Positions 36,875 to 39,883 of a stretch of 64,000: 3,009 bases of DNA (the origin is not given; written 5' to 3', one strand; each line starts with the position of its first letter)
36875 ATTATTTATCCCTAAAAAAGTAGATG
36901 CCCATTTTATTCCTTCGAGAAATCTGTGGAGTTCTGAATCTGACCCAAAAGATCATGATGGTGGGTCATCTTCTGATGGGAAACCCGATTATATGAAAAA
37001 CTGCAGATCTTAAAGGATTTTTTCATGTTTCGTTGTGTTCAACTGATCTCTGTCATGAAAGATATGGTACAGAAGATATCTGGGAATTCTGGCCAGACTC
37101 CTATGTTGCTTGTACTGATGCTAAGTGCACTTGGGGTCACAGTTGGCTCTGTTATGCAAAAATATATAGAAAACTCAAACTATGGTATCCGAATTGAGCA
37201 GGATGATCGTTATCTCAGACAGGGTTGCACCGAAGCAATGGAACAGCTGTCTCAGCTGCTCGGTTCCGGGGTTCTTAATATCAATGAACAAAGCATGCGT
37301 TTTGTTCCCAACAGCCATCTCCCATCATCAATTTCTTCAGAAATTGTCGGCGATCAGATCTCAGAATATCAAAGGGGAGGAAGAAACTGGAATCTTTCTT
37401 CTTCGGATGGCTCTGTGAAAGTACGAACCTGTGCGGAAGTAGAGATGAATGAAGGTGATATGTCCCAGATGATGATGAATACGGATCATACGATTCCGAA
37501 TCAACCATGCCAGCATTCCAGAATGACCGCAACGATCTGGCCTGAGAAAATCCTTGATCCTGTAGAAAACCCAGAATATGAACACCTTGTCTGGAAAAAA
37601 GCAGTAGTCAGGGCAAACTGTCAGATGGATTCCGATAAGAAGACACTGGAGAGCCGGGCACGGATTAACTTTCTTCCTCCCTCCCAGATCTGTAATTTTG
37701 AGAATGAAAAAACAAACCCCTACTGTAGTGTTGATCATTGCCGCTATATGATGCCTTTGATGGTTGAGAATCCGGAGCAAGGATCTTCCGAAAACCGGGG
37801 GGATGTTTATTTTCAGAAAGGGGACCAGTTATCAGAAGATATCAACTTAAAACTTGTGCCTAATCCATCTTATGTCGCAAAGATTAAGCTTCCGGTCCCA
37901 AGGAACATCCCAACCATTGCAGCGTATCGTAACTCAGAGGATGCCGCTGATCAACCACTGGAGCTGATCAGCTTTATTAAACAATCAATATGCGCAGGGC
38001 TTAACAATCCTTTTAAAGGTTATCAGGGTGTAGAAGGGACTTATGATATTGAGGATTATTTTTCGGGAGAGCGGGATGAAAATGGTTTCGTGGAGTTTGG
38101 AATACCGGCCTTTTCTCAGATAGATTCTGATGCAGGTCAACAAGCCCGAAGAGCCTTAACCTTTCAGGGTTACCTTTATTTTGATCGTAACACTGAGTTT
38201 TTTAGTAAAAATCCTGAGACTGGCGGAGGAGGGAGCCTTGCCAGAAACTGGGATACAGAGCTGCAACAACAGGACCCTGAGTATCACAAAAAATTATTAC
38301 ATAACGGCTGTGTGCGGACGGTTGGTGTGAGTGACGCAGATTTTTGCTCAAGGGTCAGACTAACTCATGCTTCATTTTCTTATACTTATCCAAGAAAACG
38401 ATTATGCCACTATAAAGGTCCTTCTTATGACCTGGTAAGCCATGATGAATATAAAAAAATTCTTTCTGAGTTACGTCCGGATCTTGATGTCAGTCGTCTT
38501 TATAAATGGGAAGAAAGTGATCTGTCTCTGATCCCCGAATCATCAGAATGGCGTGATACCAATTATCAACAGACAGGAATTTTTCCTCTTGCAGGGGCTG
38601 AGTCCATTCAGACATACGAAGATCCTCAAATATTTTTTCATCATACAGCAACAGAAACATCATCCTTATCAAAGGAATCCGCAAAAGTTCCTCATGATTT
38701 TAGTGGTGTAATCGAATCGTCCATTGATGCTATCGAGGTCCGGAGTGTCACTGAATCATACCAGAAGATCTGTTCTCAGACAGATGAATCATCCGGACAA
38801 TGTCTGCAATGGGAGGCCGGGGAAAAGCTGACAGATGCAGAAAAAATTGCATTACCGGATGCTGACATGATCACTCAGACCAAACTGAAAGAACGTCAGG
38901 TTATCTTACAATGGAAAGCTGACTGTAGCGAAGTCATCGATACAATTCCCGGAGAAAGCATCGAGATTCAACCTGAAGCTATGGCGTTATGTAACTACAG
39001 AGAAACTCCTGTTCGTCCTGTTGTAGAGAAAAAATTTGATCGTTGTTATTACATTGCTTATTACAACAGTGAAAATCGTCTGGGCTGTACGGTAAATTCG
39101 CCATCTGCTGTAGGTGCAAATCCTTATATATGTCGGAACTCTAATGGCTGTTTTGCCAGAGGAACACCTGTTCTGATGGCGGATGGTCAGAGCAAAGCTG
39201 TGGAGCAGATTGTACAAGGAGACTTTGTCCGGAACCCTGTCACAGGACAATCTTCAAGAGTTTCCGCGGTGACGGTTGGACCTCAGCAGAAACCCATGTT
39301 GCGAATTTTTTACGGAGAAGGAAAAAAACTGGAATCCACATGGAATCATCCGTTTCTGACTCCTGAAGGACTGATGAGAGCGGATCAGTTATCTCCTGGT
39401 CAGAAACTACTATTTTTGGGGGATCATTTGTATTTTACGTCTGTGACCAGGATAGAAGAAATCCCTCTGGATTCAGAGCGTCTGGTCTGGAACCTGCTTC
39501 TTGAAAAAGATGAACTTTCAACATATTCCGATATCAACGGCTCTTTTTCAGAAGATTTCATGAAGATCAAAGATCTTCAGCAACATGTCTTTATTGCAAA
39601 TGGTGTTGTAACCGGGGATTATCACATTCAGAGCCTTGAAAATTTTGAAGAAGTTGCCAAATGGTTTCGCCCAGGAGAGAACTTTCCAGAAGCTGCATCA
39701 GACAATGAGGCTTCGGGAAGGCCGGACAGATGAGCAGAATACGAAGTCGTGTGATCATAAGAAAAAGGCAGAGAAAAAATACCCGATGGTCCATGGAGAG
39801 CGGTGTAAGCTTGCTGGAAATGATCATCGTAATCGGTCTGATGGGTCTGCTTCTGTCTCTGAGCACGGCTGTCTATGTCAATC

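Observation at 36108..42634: Orphan pilin-like operon built around a 902-aa pilin-like protein that ends in a Hint domain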

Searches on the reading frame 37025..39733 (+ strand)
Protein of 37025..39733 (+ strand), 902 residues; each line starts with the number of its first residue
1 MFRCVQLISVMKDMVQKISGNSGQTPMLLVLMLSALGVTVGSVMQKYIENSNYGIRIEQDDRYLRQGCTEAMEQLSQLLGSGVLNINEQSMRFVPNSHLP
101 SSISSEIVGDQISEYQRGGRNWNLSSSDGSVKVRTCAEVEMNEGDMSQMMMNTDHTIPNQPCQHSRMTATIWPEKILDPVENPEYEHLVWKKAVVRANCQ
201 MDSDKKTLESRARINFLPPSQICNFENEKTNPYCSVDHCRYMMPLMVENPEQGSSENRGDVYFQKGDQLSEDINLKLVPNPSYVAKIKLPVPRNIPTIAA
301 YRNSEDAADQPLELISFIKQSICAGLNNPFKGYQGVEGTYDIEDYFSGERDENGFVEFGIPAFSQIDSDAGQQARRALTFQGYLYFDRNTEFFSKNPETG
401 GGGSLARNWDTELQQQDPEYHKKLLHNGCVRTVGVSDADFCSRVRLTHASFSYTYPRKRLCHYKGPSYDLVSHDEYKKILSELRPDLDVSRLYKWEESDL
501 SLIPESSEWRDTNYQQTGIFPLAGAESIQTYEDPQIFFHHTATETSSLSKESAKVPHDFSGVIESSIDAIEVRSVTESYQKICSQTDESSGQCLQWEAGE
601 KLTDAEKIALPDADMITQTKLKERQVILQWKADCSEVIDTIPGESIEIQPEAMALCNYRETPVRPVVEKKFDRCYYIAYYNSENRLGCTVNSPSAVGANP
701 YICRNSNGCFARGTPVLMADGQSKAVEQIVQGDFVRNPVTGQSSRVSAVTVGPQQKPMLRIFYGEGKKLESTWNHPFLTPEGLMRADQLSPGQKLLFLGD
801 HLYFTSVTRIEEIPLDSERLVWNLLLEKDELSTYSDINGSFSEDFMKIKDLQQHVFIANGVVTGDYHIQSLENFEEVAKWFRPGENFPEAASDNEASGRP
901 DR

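Call 3: search_protein_families(library=pfam, proteins=[window:37025-39733:+], max_evalue=1)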
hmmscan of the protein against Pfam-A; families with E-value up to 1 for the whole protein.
window:37025-39733:+ (902 aa): 2 families
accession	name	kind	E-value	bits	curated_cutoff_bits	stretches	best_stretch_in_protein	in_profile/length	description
PF05203.21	Hom_end_hint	-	5.6e-05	23.7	32.1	1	709-748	1-39/228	Hom_end-associated Hint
PF14623.11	Vint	-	0.0089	16.3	27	1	708-777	1-64/166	Hint-domain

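Call 4: search_protein_families(library=ncbifam, proteins=[window:37025-39733:+], max_evalue=1)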
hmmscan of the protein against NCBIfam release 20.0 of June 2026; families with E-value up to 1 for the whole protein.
window:37025-39733:+ (902 aa): 5 families
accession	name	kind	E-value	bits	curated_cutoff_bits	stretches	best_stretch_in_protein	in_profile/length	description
NF005852.0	PRK07773.1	equivalog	1.5e-05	23.5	780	1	707-795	396-490/886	replicative DNA helicase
NF038136.1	rSAM_Rv_intein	exception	0.00011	21.3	700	1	706-789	73-160/574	intein-containing Rv2578c family radical SAM protein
NF038162.1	RtcB_rel_intein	exception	0.03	12.3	1150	1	709-796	95-188/961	intein-containing RtcB family protein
TIGR01445.1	intein_Nterm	domain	0.031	15.2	24.5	1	709-779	1-83/83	intein N-terminal splicing region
NF011418.0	PRK14845.1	equivalog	0.12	10.1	756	1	757-795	92-130/1049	translation initiation factor IF-2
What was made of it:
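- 37160..39004 (+): ORF2 residues 46-660: Cys-rich ectodomain, mostly beta, with no recognisable family or fold. Pfam and NCBIfam give no hit (calls 3, 4).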

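Call 6: find_homologous_proteins(query=window:37025-39733:+)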
Query window:37025-39733:+ (902 aa): 2 proteins with E <= 0.001 among 6056 candidates.
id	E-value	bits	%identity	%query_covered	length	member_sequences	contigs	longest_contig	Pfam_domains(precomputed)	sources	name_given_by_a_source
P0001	0.0e+0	2102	100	100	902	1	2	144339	-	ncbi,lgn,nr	ncbi:MAG: hypothetical protein H6618_05255 [Deltaproteobacteria bacterium]|nr:hypothetical protein [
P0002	4.8e-187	642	39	62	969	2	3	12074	PF07591.16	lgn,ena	-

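Call 7: find_encoding_contigs(protein=P0001, flank=10000, max_places=4)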
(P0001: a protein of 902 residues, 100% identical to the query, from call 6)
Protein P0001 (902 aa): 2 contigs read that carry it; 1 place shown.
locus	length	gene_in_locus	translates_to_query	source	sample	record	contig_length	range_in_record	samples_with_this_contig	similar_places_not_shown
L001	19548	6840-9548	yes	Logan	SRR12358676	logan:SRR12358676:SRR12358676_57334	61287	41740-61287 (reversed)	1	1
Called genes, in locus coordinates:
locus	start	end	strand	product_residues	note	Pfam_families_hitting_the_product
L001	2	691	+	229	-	?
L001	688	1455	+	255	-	PF13085:Fer2_3, PF13187:Fer4_9 (faint), PF13237:Fer4_10 (weak), PF12838:Fer4_7, PF13183:Fer4_8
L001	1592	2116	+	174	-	PF00293:NUDIX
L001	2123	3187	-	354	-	PF09312:SurA_N, PF13145:Rotamase_2 (weak)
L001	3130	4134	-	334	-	PF13145:Rotamase_2, PF00639:Rotamase, PF13616:Rotamase_3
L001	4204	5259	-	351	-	-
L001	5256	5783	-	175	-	-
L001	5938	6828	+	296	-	-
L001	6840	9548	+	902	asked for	-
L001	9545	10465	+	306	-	-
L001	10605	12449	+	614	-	-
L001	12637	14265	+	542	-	PF00493:MCM (weak), PF07724:AAA_2, PF20030:bpMoxR (faint), PF00004:AAA, PF10431:ClpB_D2-small (weak)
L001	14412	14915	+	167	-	-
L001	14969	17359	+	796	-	PF01627:Hpt, PF02895:H-kinase_dim, PF02518:HATPase_c, PF01584:CheW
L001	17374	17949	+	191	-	PF01584:CheW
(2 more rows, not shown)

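Call 8: find_encoding_contigs(protein=P0002, flank=10000, max_places=4)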
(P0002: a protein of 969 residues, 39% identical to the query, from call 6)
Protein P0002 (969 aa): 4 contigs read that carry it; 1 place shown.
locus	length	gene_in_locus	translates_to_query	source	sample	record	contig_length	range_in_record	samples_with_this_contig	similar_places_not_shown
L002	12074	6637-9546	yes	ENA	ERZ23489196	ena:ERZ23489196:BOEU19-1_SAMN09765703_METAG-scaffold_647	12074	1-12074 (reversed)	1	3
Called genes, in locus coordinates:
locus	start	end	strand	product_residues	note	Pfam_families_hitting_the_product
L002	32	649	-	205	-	-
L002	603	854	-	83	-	-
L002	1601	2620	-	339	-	PF13624:SurA_N_3, PF09312:SurA_N, PF13145:Rotamase_2 (weak), PF00639:Rotamase (weak)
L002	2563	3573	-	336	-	PF13145:Rotamase_2, PF13616:Rotamase_3 (weak), PF00639:Rotamase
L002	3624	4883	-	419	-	PF07719:TPR_2 (faint), PF13424:TPR_12 (faint)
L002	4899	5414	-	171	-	-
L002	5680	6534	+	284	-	-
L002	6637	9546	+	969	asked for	PF07591:PT-HINT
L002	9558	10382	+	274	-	-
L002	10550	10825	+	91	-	-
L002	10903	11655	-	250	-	-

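Call 16: find_related_loci(query=A1, collection=genome_contigs, flank=10000)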
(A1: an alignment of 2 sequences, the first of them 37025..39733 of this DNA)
Query A1 (902 aa) in genome_contigs; peptide patterns used: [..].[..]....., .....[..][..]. (x = any residue, [..] = any of these).
23 stretches matched a pattern; 1 encode a relative of the query (tblastn E <= 1e-3); 1 distinct loci.
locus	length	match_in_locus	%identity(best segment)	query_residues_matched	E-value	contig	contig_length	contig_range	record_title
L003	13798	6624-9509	39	16-881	3e-120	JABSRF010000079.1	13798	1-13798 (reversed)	MAG: Oligoflexales bacterium isolate DT_79 DT-Oligoflexales-1_scaffold_79, whole genome shotgun sequence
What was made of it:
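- Tried and rejected: It gave one locus, L003, which is the same organism as L002 (call 16).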

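Call 29: search_protein_families(library=pfam, proteins=[P0002, L002:5680-6534:+, L002:9558-10382:+], max_evalue=0.1)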
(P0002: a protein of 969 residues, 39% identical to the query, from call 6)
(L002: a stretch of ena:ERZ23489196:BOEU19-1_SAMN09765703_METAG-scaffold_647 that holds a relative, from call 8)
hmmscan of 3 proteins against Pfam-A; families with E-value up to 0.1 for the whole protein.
P0002 (969 aa): 5 families
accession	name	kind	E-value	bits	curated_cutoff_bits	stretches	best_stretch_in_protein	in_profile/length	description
PF07591.16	PT-HINT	-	2.2e-08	34.9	27.7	1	792-903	4-116/137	Pretoxin HINT domain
PF05203.21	Hom_end_hint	-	0.00021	21.8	32.1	1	783-826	1-43/228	Hom_end-associated Hint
PF13403.11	Hint_2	-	0.002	19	28.4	0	783-810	2-28/147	Hint domain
PF14623.11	Vint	-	0.019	15.2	27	1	782-853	1-63/166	Hint-domain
PF14583.12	Pectate_lyase22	-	0.086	12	30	0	261-365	196-303/386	Oligogalacturonate lyase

L002:5680-6534:+ (284 aa): 1 family
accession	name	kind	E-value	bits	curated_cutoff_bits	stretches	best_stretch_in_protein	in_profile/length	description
PF07963.17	N_methyl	-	0.0027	17.7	21.2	1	16-40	3-27/27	Prokaryotic N-terminal methylation motif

L002:9558-10382:+ (274 aa): 2 families
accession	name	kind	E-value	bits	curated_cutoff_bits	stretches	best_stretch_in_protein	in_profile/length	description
PF04415.17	DUF515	-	0.013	14.4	29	1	54-120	279-345/449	Protein of unknown function (DUF515)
PF07963.17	N_methyl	-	0.015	15.3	21.2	1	14-35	4-25/27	Prokaryotic N-terminal methylation motif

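Call 30: search_protein_representatives(alignment_id=A1)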
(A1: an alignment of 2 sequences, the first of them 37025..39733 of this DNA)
Query: 2 sequences, 1043 profile positions. Proteins with E-value up to 0.001 (for the whole library): 2421; up to 1e-10: 425; up to 1e-30: 19. The best 150 are listed.
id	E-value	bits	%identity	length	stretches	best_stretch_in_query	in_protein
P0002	0.0e+00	1962.8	-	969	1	28-1043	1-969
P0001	0.0e+00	1842.4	-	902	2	1-626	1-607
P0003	1.9e-108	380.0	-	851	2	20-564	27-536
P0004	5.2e-81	289.2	-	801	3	793-1028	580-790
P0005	1.7e-79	284.2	-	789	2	793-1018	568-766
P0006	4.6e-77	276.1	-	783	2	808-1028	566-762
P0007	1.3e-66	241.5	-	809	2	800-982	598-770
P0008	3.2e-61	223.7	-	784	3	808-1021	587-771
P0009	1.2e-60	221.8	-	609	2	808-1028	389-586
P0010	4.9e-54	199.9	-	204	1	20-204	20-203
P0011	4.2e-51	190.2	-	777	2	803-1016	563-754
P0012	5.9e-51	189.7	-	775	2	810-1016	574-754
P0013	1.0e-47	179.0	-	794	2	804-971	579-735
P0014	2.4e-47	177.7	-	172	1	14-162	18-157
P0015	8.2e-46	172.6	-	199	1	811-1016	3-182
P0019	8.1e-31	123.0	-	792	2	798-969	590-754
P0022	5.0e-28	113.8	-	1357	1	22-494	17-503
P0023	5.7e-28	113.6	-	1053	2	809-1012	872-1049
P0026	1.2e-26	109.2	-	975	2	794-1006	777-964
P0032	4.8e-25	103.9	-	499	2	844-1012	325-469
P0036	9.0e-24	99.7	-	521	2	845-1011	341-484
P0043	1.6e-22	95.6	-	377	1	839-1011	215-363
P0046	5.4e-22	93.8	-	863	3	811-968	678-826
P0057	3.1e-20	88.0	-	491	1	840-970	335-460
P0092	2.7e-17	78.3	-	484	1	840-968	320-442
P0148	1.8e-15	72.2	-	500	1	844-980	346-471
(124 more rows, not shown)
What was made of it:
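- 39005..39148 (+): ORF2 residues 661-708: conserved pre-Hint Cys motif (C674-Y-Y..Y679...C688...C703-R-N-x-N-G708), ending at the predicted scissile Gly708. The profile also matches this segment in many otherwise unrelated Hint proteins (call 30).
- Tried and rejected: The exhaustive representative search (call 30) was the productive one.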

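Call 33: find_encoding_contigs(protein=P0004, flank=10000, max_places=3)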
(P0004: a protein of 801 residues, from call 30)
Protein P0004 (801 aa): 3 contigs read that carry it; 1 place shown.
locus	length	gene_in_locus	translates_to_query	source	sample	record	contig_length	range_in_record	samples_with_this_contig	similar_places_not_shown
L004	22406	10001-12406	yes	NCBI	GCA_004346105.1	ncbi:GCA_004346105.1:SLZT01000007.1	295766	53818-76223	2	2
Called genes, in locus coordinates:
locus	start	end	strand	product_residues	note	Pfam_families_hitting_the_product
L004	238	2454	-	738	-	PF12437:GSIII_N, PF00120:Gln-synt_C, PF18318:Gln-synt_C-ter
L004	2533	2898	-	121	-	-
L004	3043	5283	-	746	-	PF00512:HisKA, PF02518:HATPase_c, PF00072:Response_reg, PF01627:Hpt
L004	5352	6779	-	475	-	PF00072:Response_reg, PF00158:Sigma54_activat, PF14532:Sigma54_activ_2, PF07728:AAA_5 (weak), PF25601:AAA_lid_14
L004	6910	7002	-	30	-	-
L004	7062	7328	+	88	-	-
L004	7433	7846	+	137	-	-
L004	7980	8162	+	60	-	-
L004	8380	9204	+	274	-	-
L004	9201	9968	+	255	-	PF07963:N_methyl (weak)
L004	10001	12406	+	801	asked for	-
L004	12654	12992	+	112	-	PF00072:Response_reg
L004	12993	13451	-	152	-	-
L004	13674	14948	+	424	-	-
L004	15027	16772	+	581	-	-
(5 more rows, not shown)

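Call 34: find_encoding_contigs(protein=P0003, flank=10000, max_places=3)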
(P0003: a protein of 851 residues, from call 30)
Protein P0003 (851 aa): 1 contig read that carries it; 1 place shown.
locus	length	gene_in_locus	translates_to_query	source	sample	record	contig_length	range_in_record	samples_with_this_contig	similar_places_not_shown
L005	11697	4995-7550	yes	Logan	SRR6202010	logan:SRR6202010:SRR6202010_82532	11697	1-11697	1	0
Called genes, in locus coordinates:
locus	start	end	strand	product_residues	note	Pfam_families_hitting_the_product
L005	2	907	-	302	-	?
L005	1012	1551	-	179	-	-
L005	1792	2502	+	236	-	PF01209:Ubie_methyltran, PF13489:Methyltransf_23, PF13847:Methyltransf_31, PF08241:Methyltransf_11, PF08242:Methyltransf_12, PF13649:Methyltransf_25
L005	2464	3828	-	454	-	-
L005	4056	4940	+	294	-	-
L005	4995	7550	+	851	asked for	PF05203:Hom_end_hint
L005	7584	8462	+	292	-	-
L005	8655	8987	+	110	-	-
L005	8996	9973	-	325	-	PF01745:IPT, PF01715:IPPT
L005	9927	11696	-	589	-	?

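Call 36: list_cluster_members(proteins=[P0003, P0004, P0005, P0006, P0007, P0008, P0011, P0013, P0019, P0022])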
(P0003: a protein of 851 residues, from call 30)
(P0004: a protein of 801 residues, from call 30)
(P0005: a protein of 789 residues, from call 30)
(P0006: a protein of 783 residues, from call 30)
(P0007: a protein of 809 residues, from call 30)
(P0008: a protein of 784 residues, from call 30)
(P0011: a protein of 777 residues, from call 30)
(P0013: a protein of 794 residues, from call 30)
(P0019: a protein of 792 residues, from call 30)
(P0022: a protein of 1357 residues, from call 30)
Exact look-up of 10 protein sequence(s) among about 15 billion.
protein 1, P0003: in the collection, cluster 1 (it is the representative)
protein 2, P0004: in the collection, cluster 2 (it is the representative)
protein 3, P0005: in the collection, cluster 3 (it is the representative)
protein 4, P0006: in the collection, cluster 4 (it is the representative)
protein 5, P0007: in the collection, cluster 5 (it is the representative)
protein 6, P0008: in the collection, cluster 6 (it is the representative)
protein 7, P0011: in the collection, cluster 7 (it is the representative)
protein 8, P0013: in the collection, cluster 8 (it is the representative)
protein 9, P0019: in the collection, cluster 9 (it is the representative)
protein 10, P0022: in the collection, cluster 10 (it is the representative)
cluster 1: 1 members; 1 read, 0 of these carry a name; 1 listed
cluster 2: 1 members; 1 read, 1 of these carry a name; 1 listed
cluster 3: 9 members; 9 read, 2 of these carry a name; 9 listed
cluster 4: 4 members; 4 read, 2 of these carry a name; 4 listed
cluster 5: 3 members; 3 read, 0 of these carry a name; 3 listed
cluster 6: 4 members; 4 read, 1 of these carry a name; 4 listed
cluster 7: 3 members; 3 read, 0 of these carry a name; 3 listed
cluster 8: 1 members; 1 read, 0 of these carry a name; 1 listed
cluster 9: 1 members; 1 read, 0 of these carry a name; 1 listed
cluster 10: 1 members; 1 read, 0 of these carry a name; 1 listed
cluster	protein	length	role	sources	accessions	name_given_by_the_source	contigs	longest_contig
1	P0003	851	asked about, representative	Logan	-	-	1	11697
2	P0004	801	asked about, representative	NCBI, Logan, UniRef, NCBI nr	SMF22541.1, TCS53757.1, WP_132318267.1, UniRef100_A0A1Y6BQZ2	Hint domain-containing protein [Pseudobacteriovorax antillogorgiicola] | Intein N-terminal splicing region n=1 Tax=Pseudobacteriovorax antillogorgiicola ...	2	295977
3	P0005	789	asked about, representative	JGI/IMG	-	-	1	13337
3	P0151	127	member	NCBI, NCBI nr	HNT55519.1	MAG TPA: Hint domain-containing protein [Anaerolineaceae bacterium] | Hint domain-containing protein [Anaerolineaceae bacterium]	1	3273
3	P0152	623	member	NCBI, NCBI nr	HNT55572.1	MAG TPA: hypothetical protein PKG95_12710, partial [Anaerolineaceae bacterium] | hypothetical protein [Anaerolineaceae bacterium]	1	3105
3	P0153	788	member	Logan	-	-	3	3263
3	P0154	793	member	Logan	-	-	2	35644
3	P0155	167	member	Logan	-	-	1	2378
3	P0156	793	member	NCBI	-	-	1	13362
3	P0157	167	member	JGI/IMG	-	-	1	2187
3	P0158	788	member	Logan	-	-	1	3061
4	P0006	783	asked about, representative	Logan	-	-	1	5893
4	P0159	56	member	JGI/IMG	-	NAD(P)-dependent dehydrogenase (short-subunit alcohol dehydrogenase family)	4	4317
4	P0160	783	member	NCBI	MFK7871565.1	MAG: Hint domain-containing protein [Oligoflexales bacterium]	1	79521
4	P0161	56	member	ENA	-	-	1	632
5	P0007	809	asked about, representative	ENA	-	-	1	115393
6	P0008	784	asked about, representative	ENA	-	-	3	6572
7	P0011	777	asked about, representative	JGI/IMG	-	-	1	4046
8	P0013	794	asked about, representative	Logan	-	-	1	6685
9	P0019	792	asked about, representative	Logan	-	-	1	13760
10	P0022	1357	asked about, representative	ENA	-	-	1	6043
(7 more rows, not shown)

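Call 37: find_encoding_contigs(protein=P0007, flank=10000, max_places=2)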
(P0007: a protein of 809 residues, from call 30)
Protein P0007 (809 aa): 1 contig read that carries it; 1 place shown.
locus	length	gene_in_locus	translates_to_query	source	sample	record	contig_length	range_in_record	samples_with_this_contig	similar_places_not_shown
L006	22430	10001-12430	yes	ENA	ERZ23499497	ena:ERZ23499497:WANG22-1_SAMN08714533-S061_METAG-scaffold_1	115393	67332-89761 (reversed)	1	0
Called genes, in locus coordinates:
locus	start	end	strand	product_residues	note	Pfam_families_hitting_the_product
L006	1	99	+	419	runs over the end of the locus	PF01266:DAO, PF01593:Amino_oxidase, PF07992:Pyr_redox_2 (faint), PF13450:NAD_binding_8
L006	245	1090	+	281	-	PF02353:CMAS (weak), PF13489:Methyltransf_23 (weak), PF08241:Methyltransf_11, PF08242:Methyltransf_12, PF13649:Methyltransf_25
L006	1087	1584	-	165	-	PF00710:Asparaginase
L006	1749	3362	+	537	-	PF00082:Peptidase_S8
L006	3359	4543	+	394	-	-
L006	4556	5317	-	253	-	PF01553:Acyltransferase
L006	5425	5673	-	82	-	PF00550:PP-binding (weak)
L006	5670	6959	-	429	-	PF00109:ketoacyl-synt, PF02801:Ketoacyl-synt_C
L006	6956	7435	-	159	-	PF22817:ApeP-like, PF07977:FabA, PF22818:ApeI-like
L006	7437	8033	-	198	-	PF07977:FabA, PF22818:ApeI-like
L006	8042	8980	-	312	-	PF00106:adh_short (weak), PF08659:KR (faint), PF12241:Enoyl_reductase, PF00106:adh_short, PF13561:adh_short_C2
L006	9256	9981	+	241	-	-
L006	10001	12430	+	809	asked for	PF05203:Hom_end_hint (weak), PF07591:PT-HINT (weak)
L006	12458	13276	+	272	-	-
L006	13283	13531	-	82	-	-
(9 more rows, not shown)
